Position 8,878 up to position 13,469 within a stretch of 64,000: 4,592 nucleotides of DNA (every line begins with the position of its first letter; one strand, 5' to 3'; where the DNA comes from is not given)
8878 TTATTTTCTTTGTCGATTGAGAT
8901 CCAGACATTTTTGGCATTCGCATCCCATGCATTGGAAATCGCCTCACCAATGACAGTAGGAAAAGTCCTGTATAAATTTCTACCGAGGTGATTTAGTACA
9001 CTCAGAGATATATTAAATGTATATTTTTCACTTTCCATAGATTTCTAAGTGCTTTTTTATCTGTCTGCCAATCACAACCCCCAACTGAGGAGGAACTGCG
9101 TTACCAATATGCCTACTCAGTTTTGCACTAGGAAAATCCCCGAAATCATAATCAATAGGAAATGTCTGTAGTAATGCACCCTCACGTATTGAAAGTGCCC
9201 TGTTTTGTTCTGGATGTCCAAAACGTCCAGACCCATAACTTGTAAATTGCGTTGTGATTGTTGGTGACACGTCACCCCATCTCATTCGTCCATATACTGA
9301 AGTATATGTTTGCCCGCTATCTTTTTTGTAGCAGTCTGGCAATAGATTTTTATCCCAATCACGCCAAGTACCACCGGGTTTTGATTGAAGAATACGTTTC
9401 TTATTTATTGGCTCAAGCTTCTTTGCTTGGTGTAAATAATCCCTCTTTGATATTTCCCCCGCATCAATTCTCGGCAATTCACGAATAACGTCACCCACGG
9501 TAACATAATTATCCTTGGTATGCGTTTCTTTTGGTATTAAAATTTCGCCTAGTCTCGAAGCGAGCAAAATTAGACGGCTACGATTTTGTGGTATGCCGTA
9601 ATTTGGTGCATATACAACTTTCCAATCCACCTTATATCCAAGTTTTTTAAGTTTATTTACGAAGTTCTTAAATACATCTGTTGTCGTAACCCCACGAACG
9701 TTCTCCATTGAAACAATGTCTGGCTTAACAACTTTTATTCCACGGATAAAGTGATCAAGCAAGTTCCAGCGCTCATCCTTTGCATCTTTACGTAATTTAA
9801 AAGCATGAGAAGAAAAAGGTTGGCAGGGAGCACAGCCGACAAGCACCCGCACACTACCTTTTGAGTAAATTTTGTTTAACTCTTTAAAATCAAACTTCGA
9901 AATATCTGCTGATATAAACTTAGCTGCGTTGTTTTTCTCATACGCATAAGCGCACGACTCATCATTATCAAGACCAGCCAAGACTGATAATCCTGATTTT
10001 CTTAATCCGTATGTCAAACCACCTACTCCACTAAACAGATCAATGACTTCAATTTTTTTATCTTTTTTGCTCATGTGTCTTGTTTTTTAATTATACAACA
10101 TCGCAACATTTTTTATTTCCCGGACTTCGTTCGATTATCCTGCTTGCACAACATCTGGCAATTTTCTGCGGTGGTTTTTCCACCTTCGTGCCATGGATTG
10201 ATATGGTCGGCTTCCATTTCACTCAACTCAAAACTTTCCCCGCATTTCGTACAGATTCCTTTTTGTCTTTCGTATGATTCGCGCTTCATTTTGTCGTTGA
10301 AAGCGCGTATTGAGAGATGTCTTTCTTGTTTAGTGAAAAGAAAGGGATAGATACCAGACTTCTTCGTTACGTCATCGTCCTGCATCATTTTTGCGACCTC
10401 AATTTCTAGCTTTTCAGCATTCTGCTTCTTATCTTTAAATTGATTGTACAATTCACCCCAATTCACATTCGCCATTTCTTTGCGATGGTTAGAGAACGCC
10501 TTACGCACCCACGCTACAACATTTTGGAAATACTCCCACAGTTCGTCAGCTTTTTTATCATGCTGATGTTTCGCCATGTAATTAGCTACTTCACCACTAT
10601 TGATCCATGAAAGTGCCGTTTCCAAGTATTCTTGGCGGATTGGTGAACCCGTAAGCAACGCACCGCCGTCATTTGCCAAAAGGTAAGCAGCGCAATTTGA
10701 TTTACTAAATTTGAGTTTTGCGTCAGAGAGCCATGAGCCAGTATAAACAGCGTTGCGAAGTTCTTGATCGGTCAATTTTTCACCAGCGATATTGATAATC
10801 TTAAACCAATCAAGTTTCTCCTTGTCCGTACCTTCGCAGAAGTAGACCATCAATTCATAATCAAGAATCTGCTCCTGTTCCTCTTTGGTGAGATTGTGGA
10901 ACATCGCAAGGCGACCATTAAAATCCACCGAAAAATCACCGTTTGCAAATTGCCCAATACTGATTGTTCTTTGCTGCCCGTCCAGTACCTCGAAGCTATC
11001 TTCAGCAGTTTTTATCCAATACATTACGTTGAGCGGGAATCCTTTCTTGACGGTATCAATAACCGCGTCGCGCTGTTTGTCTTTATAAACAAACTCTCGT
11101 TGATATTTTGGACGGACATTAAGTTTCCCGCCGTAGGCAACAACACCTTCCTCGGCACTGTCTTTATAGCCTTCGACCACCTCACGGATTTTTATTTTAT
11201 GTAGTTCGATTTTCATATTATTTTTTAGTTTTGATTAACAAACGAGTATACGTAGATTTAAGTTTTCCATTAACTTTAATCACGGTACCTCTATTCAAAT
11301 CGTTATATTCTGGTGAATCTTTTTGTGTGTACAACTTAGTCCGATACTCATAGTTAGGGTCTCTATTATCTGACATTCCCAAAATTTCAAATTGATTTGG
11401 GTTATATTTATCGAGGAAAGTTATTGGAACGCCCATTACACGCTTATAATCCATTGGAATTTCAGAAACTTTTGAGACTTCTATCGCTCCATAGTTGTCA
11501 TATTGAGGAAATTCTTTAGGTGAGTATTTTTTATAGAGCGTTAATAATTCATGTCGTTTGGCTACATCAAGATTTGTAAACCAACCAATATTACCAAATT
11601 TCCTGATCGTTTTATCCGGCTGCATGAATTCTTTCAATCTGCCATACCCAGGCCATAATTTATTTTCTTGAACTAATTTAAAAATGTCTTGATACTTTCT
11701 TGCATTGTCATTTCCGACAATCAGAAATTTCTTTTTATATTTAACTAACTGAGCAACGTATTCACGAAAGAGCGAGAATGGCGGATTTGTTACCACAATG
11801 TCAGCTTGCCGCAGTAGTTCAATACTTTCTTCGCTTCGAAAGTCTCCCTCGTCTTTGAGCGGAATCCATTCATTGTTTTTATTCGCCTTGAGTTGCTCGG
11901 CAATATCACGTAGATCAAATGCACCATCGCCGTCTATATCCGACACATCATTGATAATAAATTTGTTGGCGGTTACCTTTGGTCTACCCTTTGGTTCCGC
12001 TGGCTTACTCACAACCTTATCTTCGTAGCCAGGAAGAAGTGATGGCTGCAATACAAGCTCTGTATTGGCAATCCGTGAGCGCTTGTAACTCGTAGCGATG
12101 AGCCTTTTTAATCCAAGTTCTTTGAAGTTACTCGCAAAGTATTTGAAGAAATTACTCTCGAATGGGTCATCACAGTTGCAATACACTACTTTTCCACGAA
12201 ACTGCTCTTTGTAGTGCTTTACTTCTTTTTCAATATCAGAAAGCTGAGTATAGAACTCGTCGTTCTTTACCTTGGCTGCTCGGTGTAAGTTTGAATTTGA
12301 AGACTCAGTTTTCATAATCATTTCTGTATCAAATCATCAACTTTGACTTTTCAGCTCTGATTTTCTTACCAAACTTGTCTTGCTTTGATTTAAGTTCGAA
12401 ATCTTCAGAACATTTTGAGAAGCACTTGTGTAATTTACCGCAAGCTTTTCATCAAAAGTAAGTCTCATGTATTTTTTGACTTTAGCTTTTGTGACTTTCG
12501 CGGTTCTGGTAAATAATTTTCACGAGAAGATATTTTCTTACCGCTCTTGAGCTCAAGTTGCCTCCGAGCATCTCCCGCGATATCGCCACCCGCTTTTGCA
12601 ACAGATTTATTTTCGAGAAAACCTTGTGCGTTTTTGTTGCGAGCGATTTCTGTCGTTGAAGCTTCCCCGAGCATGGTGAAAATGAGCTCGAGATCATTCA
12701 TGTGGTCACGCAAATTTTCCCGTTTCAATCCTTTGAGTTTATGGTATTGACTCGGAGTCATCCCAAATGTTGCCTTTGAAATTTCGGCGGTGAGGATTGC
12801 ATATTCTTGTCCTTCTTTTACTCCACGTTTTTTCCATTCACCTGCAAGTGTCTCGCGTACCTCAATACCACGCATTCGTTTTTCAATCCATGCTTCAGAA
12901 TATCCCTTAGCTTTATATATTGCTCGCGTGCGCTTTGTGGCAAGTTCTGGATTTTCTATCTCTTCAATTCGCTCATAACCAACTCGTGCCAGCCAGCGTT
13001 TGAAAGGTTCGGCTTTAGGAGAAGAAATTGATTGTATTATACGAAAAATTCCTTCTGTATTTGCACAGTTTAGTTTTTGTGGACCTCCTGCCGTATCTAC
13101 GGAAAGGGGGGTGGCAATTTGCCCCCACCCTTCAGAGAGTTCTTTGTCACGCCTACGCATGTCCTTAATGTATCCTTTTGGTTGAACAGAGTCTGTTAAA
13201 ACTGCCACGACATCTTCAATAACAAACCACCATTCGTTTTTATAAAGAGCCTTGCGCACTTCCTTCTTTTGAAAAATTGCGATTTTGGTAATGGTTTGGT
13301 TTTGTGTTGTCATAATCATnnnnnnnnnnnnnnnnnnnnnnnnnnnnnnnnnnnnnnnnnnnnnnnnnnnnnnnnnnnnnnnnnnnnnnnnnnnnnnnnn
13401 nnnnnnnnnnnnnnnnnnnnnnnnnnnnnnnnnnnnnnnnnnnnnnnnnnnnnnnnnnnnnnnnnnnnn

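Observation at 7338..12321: Compact four-gene AT-rich operon: m6A MTase, DUF262::HNH nuclease, m5C MTase and MORC-like GHKL ATPase - candidate undescribed composite restriction/defence module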

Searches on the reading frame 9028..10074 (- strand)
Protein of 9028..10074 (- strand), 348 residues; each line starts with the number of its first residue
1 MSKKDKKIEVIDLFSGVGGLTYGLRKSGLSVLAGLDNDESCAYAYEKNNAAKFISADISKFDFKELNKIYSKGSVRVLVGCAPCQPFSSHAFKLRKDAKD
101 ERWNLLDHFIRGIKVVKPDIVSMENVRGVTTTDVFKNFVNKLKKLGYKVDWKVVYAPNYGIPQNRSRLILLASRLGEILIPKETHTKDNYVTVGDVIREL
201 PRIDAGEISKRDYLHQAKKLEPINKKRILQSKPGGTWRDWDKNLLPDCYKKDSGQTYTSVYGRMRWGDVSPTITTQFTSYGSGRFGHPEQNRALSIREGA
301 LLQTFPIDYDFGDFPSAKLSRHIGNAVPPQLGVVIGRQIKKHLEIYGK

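Call 4: search_protein_families(library=pfam, proteins=[window:9028-10074:-], max_evalue=0.01)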
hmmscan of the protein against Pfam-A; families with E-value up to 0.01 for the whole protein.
window:9028-10074:- (348 aa): 1 family
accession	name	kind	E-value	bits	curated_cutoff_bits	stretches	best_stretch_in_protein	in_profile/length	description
PF00145.23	DNA_methylase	-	1.5e-63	215.6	22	1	9-341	2-324/324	C-5 cytosine-specific DNA methylase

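Call 5: search_protein_families(library=padloc, proteins=[window:9028-10074:-], max_evalue=0.01)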
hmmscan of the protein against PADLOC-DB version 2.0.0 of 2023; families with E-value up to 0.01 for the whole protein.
window:9028-10074:- (348 aa): 62 families (the best 25 are shown)
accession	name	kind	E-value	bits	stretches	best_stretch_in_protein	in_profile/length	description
PDLC03378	MTase_II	-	7.5e-93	309.5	1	7-344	2-331/344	Type II methyltransferase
PDLC02651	DrmMII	-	2.8e-91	304.2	1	7-343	2-357/371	DrmMII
PDLC00033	DruM2|DruM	-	2e-80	268.8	1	3-343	17-364/368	DNA cytosine methylase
PDLC03234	MTase_II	-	2.6e-75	252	1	6-344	3-367/375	Type II methyltransferase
PDLC03326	MTase_II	-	2.5e-57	192.9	1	7-345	4-378/412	Type II methyltransferase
PDLC03272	MTase_II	-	2.9e-55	186.1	1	3-344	70-391/407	Type II methyltransferase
PDLC00026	DruM2|DruM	-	1.2e-49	167.7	1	6-344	3-319/336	DNA cytosine methylase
PDLC03237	MTase_II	-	3.8e-49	165.5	2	10-179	796-974/1036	Type II methyltransferase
PDLC03307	MTase_II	-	1.6e-43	147.4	2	139-344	155-370/382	Type II methyltransferase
PDLC02650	DrmMII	-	4.4e-41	139.2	2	136-339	205-414/435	DrmMII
PDLC02656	DrmMII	-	2.8e-40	136.6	2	6-203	3-235/491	DrmMII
PDLC00031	DruM2|DruM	-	3.9e-40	136.1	2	2-211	6-220/361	DNA cytosine methylase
PDLC00027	DruM2|DruM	-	8.7e-40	135.2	2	3-208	7-217/361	DNA cytosine methylase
PDLC02649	DrmMII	-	1.6e-38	130.8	3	68-215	109-261/422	DrmMII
PDLC03225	MTase_II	-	2.6e-37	126.8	3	2-141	2-150/615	Type II methyltransferase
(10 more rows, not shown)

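Call 6: search_protein_families(library=ncbifam, proteins=[window:9028-10074:-], max_evalue=0.01)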
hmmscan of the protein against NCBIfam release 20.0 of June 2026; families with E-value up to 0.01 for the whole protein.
window:9028-10074:- (348 aa): 2 families
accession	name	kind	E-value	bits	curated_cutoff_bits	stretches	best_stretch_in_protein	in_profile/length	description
TIGR00675.1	dcm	superfamily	9.8e-45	153.6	100.65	1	10-338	1-328/329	DNA (cytosine-5-)-methyltransferase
NF007772.0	PRK10458.1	subfamily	4.9e-05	22.1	710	1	4-172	85-285/472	DNA cytosine methylase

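Call 83: search_solved_structures(query=window:9028-10074:-, max_evalue=1e-10)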
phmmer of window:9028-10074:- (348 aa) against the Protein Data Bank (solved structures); distinct sequences matched with E-value up to 1e-10: 40.
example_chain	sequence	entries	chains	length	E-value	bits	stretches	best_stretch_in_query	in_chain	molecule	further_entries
5guv_A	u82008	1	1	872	2.1e-26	96.2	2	6-179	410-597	DNA (cytosine-5)-methyltransferase 1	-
5gut_A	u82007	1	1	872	3.1e-26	95.6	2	6-179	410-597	DNA (cytosine-5)-methyltransferase 1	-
3pt9_A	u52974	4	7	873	3.1e-26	95.6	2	6-179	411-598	DNA (cytosine-5)-methyltransferase 1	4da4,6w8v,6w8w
3pt6_A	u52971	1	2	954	4e-26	95.3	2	6-179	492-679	DNA (cytosine-5)-methyltransferase 1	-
3av4_A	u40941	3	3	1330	1e-25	93.9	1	6-179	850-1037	DNA (cytosine-5)-methyltransferase 1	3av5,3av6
5wy1_A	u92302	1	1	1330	1.1e-25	93.8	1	6-179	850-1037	DNA (cytosine-5)-methyltransferase 1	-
6x9i_A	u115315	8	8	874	1.1e-25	93.8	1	6-179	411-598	DNA (cytosine-5)-methyltransferase 1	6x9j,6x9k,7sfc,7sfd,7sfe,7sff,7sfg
9v36_A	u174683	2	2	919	1.3e-25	93.6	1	6-179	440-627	DNA (cytosine-5)-methyltransferase 1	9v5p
3pta_A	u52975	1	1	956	1.5e-25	93.4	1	6-179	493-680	DNA (cytosine-5)-methyltransferase 1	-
3swr_A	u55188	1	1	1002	1.7e-25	93.2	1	6-179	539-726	DNA (cytosine-5)-methyltransferase 1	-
4yoc_A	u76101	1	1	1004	1.7e-25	93.2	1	6-179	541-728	DNA (cytosine-5)-methyltransferase 1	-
4wxx_A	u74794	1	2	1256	3.3e-25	92.3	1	6-179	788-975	DNA (cytosine-5)-methyltransferase 1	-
9z07_A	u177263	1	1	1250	3.3e-25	92.3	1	6-179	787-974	DNA (cytosine-5)-methyltransferase 1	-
7xi9_A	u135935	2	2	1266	3.3e-25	92.3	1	6-179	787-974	DNA (cytosine-5)-methyltransferase 1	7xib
9mys_A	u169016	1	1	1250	3.4e-25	92.2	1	6-179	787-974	DNA (cytosine-5)-methyltransferase 1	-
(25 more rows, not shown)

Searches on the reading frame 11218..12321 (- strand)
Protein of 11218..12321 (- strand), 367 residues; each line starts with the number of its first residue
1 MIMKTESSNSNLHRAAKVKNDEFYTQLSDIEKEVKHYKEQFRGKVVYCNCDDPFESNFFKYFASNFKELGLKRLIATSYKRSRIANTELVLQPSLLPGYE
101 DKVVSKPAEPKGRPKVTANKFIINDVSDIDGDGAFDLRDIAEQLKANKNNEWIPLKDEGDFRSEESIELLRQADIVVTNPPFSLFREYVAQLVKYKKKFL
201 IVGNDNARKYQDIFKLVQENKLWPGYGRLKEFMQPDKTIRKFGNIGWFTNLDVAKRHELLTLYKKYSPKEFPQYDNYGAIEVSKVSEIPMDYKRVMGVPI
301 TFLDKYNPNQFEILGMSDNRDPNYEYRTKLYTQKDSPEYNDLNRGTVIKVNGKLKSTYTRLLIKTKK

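Call 4: search_protein_families(library=pfam, proteins=[window:11218-12321:-], max_evalue=0.01)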
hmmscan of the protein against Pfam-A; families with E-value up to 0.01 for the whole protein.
window:11218-12321:- (367 aa): 1 family
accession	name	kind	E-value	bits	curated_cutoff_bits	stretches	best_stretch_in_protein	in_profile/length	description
PF13651.11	EcoRI_methylase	-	3.6e-124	415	26.4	1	11-366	1-345/345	Adenine-specific methyltransferase EcoRI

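Call 5: search_protein_families(library=padloc, proteins=[window:11218-12321:-], max_evalue=0.01)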
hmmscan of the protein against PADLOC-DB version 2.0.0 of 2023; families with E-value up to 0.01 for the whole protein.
window:11218-12321:- (367 aa): 1 family
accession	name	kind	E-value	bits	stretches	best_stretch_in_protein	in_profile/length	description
PDLC03297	MTase_II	-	4.1e-104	346.6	1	5-367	3-329/332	Type II methyltransferase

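Call 6: search_protein_families(library=ncbifam, proteins=[window:11218-12321:-], max_evalue=0.01)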
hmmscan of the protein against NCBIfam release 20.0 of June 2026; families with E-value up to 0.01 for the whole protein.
window:11218-12321:- (367 aa): 0 families

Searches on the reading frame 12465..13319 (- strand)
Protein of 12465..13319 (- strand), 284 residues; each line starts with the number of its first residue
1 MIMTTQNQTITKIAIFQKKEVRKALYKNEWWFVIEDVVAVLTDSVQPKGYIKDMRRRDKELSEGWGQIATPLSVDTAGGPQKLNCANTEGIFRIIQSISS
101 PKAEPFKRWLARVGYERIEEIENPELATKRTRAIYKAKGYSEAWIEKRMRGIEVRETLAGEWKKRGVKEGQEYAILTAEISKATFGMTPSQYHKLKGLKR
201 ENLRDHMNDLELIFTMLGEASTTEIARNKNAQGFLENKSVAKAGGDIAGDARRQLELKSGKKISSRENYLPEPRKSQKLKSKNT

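Call 4: search_protein_families(library=pfam, proteins=[window:12465-13319:-], max_evalue=0.01)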
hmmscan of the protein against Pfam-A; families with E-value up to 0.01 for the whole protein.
window:12465-13319:- (284 aa): 1 family
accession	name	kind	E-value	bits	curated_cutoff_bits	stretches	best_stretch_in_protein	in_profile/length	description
PF02498.22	Bro-N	-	1.8e-12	48.1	25.6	1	21-111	2-91/96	BRO family, N-terminal domain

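Call 5: search_protein_families(library=padloc, proteins=[window:12465-13319:-], max_evalue=0.01)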
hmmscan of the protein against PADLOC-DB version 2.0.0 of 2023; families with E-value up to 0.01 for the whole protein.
window:12465-13319:- (284 aa): 4 families
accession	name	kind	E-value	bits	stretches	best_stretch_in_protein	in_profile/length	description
PDLC04920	PDC-S13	-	1.4e-111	370.4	1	11-280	5-277/286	-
PDLC04919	PDC-S13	-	2.8e-07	28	1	142-234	131-224/281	-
PDLC04841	PDC-S04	-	6.7e-06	23.9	1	11-111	5-111/292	-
PDLC03083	Specificity_I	-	0.00027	17.2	1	157-237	144-226/717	Type I specificity subunit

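Call 6: search_protein_families(library=ncbifam, proteins=[window:12465-13319:-], max_evalue=0.01)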
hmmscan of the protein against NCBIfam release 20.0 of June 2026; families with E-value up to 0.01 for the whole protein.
window:12465-13319:- (284 aa): 1 family
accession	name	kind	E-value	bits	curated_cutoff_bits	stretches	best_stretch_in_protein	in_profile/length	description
NF008573.0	PRK11525.1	equivalog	0.00013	21.4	242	1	148-233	142-229/288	DNA damage-inducible protein D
